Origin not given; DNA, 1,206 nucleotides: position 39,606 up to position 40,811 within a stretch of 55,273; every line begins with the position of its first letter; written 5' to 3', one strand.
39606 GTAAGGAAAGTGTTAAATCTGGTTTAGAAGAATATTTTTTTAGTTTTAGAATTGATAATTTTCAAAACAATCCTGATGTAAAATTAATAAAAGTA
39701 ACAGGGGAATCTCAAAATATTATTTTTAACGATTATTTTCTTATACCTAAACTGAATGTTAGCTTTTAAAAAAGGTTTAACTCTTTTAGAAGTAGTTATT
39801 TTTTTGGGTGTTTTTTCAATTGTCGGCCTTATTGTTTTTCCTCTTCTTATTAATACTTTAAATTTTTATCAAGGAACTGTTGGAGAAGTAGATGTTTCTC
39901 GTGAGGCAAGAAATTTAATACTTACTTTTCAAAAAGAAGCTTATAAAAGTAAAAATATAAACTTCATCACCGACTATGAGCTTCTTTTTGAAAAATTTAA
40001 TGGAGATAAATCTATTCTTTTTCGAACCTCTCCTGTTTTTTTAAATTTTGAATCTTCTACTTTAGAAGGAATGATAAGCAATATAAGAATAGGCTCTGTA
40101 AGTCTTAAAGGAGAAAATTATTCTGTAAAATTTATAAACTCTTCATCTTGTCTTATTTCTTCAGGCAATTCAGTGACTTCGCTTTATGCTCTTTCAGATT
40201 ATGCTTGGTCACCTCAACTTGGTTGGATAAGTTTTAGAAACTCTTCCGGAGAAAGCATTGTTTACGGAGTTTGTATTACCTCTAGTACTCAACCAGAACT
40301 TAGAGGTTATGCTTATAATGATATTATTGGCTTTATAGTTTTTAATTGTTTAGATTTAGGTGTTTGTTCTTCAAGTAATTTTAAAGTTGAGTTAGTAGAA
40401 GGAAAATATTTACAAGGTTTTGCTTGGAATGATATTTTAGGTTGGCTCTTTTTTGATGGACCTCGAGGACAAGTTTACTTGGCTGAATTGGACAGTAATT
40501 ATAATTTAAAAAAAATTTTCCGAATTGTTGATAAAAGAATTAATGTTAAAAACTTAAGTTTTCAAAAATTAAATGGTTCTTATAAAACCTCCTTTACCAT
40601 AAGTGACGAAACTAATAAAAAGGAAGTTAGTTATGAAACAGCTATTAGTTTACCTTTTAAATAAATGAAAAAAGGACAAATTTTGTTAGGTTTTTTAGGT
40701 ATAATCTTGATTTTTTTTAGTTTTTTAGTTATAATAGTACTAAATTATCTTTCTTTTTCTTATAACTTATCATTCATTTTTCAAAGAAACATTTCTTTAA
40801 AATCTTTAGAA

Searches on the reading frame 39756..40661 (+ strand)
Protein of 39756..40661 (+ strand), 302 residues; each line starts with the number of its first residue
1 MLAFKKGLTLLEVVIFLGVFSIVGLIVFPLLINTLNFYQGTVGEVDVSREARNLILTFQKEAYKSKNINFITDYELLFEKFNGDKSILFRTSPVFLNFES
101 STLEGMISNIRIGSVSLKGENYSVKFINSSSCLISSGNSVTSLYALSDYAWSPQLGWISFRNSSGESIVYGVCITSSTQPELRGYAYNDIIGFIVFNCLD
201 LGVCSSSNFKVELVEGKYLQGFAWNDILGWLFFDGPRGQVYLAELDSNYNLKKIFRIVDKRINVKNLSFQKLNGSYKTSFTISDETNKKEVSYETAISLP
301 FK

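Call 35: search_protein_families(library=pfam, proteins=[window:39756-40661:+], max_evalue=0.01)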
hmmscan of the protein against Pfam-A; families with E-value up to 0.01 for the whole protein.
window:39756-40661:+ (302 aa): 1 family
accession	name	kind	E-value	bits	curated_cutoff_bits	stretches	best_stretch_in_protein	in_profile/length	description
PF07963.17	N_methyl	-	0.0071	16.3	21.2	0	5-28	4-27/27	Prokaryotic N-terminal methylation motif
